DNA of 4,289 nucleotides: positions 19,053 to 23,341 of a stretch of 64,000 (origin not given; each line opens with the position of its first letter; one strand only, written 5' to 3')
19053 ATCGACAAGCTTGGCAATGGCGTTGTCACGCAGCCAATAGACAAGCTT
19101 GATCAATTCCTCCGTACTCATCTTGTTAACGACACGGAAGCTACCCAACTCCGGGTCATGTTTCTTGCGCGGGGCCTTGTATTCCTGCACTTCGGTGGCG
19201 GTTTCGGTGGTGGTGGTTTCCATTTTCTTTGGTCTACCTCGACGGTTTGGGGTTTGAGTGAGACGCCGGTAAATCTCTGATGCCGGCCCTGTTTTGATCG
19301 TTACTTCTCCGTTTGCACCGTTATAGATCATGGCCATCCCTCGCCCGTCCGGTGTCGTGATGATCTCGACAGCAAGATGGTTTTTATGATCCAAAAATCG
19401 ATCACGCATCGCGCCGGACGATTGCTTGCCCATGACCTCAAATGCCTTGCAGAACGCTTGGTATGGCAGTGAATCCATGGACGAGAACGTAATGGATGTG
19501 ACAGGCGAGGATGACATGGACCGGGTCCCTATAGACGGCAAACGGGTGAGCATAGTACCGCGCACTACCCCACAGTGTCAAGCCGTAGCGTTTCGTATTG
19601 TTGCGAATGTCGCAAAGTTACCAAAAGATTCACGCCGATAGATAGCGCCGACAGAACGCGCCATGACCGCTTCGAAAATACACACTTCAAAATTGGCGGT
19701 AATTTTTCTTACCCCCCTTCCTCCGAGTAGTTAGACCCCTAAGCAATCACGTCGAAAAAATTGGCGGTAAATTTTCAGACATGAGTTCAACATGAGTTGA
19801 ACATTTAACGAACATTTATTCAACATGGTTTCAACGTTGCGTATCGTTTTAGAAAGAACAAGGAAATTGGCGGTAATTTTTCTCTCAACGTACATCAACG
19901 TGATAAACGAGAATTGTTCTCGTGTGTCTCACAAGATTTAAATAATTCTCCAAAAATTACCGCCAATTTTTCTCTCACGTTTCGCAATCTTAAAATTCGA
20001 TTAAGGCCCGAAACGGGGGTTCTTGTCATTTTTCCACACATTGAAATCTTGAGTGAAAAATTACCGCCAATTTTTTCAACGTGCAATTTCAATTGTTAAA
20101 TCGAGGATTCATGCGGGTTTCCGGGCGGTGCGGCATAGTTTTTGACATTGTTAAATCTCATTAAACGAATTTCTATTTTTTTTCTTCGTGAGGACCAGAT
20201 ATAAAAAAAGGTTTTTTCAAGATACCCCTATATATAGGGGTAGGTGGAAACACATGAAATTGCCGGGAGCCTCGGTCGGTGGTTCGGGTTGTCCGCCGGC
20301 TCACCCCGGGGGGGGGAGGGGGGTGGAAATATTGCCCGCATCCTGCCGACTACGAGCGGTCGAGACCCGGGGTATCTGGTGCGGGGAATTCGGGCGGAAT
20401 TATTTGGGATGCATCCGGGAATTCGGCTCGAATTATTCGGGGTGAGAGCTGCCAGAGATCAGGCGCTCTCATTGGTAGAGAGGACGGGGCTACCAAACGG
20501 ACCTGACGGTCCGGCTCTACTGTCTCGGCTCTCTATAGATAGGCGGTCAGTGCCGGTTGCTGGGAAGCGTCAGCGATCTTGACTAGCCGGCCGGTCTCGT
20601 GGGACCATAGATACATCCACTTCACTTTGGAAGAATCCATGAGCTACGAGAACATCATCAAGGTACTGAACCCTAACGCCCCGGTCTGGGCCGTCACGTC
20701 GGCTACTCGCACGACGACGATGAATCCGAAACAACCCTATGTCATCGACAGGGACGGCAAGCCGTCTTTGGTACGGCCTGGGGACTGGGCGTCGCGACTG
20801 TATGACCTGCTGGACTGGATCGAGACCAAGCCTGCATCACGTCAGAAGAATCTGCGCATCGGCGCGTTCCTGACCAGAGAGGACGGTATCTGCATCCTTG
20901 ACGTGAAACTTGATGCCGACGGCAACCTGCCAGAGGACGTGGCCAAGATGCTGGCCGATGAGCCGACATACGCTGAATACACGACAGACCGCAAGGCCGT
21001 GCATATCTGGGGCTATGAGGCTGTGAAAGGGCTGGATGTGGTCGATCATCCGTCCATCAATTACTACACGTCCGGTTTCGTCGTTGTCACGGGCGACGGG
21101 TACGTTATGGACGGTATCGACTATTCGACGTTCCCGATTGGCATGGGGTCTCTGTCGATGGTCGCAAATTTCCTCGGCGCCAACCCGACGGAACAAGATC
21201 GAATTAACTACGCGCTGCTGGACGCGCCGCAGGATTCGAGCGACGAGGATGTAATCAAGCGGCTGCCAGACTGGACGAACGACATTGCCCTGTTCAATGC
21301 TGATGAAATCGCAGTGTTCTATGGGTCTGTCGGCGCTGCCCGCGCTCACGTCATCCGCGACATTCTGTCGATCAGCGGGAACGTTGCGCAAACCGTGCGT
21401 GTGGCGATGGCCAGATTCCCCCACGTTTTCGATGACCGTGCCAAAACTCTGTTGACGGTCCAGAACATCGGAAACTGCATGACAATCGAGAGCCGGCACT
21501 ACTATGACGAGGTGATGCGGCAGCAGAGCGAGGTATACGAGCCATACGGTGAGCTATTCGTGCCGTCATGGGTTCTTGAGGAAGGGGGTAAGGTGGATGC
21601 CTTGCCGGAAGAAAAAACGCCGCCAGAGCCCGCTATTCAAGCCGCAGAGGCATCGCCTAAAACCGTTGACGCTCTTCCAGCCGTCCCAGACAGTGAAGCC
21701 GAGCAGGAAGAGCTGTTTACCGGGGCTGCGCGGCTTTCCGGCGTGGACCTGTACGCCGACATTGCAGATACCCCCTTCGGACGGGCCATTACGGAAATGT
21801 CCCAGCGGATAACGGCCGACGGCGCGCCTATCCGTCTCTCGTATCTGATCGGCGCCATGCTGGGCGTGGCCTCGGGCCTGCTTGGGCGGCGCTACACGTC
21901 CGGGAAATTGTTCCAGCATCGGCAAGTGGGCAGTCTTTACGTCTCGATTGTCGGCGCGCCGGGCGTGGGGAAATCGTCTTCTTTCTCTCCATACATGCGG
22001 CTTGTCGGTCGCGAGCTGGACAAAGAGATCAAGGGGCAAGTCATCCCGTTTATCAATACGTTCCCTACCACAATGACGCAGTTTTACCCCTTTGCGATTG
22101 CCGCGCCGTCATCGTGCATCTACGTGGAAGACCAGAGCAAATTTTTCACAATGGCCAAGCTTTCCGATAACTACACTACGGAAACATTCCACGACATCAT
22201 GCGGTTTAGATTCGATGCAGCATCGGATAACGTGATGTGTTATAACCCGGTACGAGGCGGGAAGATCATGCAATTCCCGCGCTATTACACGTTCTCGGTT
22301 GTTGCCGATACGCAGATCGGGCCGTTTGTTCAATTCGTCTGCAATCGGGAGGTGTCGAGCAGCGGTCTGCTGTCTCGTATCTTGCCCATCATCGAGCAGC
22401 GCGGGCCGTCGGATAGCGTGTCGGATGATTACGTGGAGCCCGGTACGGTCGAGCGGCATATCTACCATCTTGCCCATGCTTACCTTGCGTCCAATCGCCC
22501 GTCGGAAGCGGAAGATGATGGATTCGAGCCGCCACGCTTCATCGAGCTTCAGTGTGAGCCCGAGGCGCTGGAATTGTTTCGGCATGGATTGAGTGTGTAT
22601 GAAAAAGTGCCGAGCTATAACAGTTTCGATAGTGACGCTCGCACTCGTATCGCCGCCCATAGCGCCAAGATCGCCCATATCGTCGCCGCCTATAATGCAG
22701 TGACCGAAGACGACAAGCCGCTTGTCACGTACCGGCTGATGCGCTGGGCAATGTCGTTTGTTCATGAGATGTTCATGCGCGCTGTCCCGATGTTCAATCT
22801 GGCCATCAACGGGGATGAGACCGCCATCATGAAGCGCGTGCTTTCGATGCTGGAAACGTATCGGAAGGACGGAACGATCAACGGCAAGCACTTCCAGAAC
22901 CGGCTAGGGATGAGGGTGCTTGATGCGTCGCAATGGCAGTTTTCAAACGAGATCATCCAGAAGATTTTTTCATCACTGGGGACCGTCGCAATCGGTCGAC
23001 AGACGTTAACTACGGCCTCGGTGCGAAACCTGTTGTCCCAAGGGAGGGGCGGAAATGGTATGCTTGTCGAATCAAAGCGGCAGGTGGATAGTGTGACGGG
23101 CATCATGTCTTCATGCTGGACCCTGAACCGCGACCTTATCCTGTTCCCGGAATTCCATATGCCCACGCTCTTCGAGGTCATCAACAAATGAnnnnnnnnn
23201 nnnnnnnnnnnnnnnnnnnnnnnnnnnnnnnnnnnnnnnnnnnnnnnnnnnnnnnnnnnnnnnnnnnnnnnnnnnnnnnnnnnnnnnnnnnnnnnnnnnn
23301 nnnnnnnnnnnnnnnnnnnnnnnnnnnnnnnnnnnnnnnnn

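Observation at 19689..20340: Iteron-rich noncoding module upstream of the replication genes: candidate origin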

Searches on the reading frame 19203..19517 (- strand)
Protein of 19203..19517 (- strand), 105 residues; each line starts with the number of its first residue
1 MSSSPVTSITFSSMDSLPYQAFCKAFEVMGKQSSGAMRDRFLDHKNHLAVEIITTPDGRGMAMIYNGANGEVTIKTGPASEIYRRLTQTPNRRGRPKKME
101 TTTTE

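Call 97: predict_structure(alignment_id=A8)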
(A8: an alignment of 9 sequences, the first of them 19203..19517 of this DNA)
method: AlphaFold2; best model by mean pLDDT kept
length: 105 residues; sequences in the alignment: 9
mean_pLDDT: 77.3   pTM: 0.65
mean pLDDT of the five models: 77.3, 77.2, 76.0, 75.6, 75.0
residues with pLDDT >= 90: 17; 70-90: 65; 50-70: 4; < 50: 19
segments of 3 or more residues with pLDDT < 50: 89-105
pLDDT, mean of each block of 10 residues (from residue 1): 73 85 85 85 85 90 89 90 72 39 34
secondary structure, 60 per line:
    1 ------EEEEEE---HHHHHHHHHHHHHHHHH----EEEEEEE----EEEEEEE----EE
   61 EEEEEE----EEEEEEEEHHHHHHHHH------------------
elements in order: E7-12 H16-32 E37-43 E48-54 E59-66 E71-78 H79-87
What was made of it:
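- Tried and rejected: The N-domain model is good (about 85; call 97).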

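Call 100: fold_search(model_id=the predicted structure, library=pdb)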
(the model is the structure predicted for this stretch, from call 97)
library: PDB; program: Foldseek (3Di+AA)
matches with E <= 10: 1104; with E <= 0.001: 0
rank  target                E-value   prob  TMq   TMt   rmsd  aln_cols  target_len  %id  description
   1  2vu4                  3.3e-02  0.96  0.38  0.30   6.3        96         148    8  Structure of PsbP protein from Spinacia oleracea at 1.98 A resolution (released 2009-07-21)
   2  1vjh_A                4.6e-02  0.90  0.34  0.31   7.8       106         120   11  Crystal structure of gene product of At1g24000 from Arabidopsis thaliana (released 2004-03-16)
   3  6y2r_B                5.5e-02  1.00  0.45  0.16   3.6        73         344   10  Escherichia coli R255A RnlA endoribonuclease (single alanine mutant of RnlA) (released 2021-05-12)
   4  6xrf_H                5.5e-02  0.77  0.34  0.29   9.8       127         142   12  EagT6 Tse6 NT complex (released 2020-12-30)
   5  3c6m_B                6.5e-02  1.00  0.47  0.16   6.4        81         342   12  Crystal structure of human spermine synthase in complex with spermine and 5-methylthioadenosine (released 2008-02-19)
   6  8z9d_P                6.5e-02  0.72  0.33  0.23   7.0       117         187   12  cryo-EM structure of PSII-LHCII megacomplex from spinach (released 2024-11-13)
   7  6c0w_K                8.1e-02  0.90  0.33  0.20   6.6        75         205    8  Cryo-EM structure of human kinetochore protein CENP-N with the centromeric nucleosome containing CENP-A (released 2018-01-17)
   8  9gnw_P                8.1e-02  0.72  0.35  0.24   6.8       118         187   14  Universal PSII assembly intermediate (released 2025-09-17)
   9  3c6k_A                9.6e-02  1.00  0.50  0.18   6.0        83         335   14  Crystal structure of human spermine synthase in complex with spermidine and 5-methylthioadenosine (released 2008-02-19)
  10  6eqt_B                1.0e-01  0.98  0.35  0.20   3.5        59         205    3  CRYSTAL STRUCTURE OF THE HUMAN KINETOCHORE PROTEIN CENP-N (released 2018-01-17)
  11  6y2p_A                1.1e-01  0.99  0.45  0.16   3.6        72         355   10  Escherichia coli RnlA-RnlB Toxin-Antitoxin System. (released 2021-04-14)
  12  6xrf_G                1.3e-01  0.57  0.34  0.28   9.6       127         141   12  EagT6 Tse6 NT complex (released 2020-12-30)
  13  3c6k_C                1.4e-01  0.99  0.47  0.16   6.3        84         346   13  Crystal structure of human spermine synthase in complex with spermidine and 5-methylthioadenosine (released 2008-02-19)
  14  3c6k_D                1.5e-01  0.98  0.46  0.16   6.7        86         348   12  Crystal structure of human spermine synthase in complex with spermidine and 5-methylthioadenosine (released 2008-02-19)
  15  3c6m_A                1.5e-01  0.97  0.46  0.17   9.2        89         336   11  Crystal structure of human spermine synthase in complex with spermine and 5-methylthioadenosine (released 2008-02-19)
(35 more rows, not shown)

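Call 103: fold_search(model_id=the predicted structure, library=viral)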
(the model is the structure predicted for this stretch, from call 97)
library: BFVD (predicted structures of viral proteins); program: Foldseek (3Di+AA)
matches with E <= 10: 1491; with E <= 0.001: 0
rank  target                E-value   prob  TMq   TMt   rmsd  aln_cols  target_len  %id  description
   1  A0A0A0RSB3            6.3e-03  1.00  0.38  0.44   7.0        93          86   11  Uncharacterized protein [Bacillus phage Mater]
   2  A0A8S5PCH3            9.9e-03  1.00  0.37  0.47   4.0        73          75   16  Uncharacterized protein [Siphoviridae sp. ctmpG14]
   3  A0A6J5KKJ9            1.1e-02  0.99  0.37  0.31   6.4        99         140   16  Lipoprotein [uncultured Caudovirales phage]
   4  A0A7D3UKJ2            1.4e-02  1.00  0.48  0.43   4.2        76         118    6  (no name in the UniProt tables at hand)
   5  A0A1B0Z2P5            1.5e-02  1.00  0.43  0.46   3.9        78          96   15  (no name in the UniProt tables at hand)
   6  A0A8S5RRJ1            1.5e-02  1.00  0.41  0.27   5.2        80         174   10  Bacterial toxin RNase RnlA/LsoA N-terminal domain-containing protein [Podoviridae sp. ctXdu7]
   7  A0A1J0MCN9            1.7e-02  1.00  0.50  0.65   3.3        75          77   15  (no name in the UniProt tables at hand)
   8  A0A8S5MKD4            1.7e-02  1.00  0.45  0.49   3.5        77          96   14  Uncharacterized protein [Siphoviridae sp. ctrpg19]
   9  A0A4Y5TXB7            2.2e-02  0.99  0.41  0.46   3.6        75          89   16  Uncharacterized protein [Vibrio phage VAP7]
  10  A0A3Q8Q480            2.3e-02  0.98  0.38  0.38   6.2        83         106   14  (no name in the UniProt tables at hand)
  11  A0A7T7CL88            2.6e-02  0.99  0.39  0.41   7.6        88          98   14  Uncharacterized protein [Vibrio phage PH669]
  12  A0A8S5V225            3.6e-02  0.93  0.34  0.33   6.9        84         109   11  Uncharacterized protein [Myoviridae sp. ctJ2i1]
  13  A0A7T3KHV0            4.1e-02  1.00  0.48  0.15   5.6        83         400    4  Putative AAA/AAA+ superfamily ATPase [Campylobacter phage F374]
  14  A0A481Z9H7            4.1e-02  0.84  0.30  0.19  10.0        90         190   14  Uncharacterized protein [Pithovirus LCPAC304]
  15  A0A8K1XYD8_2          4.1e-02  0.54  0.27  0.03  14.0       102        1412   15  (no name in the UniProt tables at hand)
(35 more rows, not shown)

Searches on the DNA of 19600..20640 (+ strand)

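Call 9: search_dna_similar(query=window:19600-20640:+, collection=phages, mode=distant, max_rows=30)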
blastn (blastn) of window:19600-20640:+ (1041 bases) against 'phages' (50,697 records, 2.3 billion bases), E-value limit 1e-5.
No match.

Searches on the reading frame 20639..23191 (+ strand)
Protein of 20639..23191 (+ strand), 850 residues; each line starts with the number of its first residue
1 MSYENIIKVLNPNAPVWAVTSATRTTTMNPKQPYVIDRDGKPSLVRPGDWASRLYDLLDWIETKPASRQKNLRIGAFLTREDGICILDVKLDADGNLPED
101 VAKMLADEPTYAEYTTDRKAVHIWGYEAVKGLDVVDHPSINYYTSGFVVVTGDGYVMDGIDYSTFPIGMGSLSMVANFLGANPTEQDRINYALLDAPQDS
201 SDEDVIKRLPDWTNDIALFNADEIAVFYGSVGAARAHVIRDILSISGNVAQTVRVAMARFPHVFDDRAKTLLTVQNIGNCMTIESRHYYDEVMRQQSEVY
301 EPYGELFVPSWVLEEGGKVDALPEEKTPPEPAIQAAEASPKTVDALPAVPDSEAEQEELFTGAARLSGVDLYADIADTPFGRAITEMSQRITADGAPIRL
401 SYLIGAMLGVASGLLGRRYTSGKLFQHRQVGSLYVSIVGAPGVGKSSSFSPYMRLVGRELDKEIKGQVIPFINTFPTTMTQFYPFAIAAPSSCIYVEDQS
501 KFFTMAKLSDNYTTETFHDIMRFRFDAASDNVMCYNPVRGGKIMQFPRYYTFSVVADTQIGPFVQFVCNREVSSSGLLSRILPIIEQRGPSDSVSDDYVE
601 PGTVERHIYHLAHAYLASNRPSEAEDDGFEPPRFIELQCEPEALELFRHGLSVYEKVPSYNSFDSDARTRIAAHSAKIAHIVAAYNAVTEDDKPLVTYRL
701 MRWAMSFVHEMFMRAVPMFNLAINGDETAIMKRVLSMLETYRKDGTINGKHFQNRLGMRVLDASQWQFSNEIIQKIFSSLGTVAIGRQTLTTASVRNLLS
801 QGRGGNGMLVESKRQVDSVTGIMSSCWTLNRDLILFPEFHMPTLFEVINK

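Call 12: search_protein_families(library=pfam, proteins=[window:20639-23191:+], max_evalue=0.01)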
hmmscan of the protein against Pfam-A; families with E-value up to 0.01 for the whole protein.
window:20639-23191:+ (850 aa): 1 family
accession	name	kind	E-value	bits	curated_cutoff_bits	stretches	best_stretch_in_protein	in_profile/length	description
PF13148.11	DUF3987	-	1.7e-08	34.5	27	1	401-466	5-69/364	Protein of unknown function (DUF3987)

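Call 13: search_protein_families(library=phrogs, proteins=[window:20639-23191:+], max_evalue=0.001)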
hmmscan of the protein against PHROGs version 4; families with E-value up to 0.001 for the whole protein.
window:20639-23191:+ (850 aa): 2 families
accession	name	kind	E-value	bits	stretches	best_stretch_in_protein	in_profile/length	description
phrog_3022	-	DNA, RNA and nucleotide metabolism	3.9e-19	69.6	2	14-257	16-266/788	DNA primase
phrog_8643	-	DNA, RNA and nucleotide metabolism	1.6e-05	25.8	1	35-156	47-172/179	DNA polymerase/primase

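Call 14: search_dna_similar(query=window:20639-23191:+, collection=phages, mode=protein, max_rows=25)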
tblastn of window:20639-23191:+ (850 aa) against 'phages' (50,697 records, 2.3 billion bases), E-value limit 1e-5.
No match.

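Call 23: find_related_loci(query=window:20639-23191:+, collection=viral_contigs, flank=6000)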
Query window:20639-23191:+ (850 aa) in viral_contigs; peptide patterns used: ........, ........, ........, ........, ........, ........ (x = any residue, [..] = any of these).
15 stretches matched a pattern; 3 encode a relative of the query (tblastn E <= 1e-3); 3 distinct loci.
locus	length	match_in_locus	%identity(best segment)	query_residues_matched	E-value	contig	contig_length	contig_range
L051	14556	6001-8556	89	1-850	0e+0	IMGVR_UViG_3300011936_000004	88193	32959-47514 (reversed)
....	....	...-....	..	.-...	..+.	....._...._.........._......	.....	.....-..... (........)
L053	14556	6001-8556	87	1-850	0e+0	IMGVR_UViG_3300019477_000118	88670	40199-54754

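Call 66: find_related_loci(query=window:20639-23191:+, collection=genome_contigs, flank=4000)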
Query window:20639-23191:+ (850 aa) in genome_contigs; peptide patterns used: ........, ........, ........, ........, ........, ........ (x = any residue, [..] = any of these).
91 stretches matched a pattern, but none encodes a relative of the query by tblastn (E <= 1e-3).
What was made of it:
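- No relative was found in 185,579 reference genomes (call 66).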

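Call 102: search_protein_families(library=ncbifam, proteins=[window:20639-23191:+], max_evalue=0.01)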
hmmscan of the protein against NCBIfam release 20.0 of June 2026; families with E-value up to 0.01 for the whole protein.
window:20639-23191:+ (850 aa): 0 families
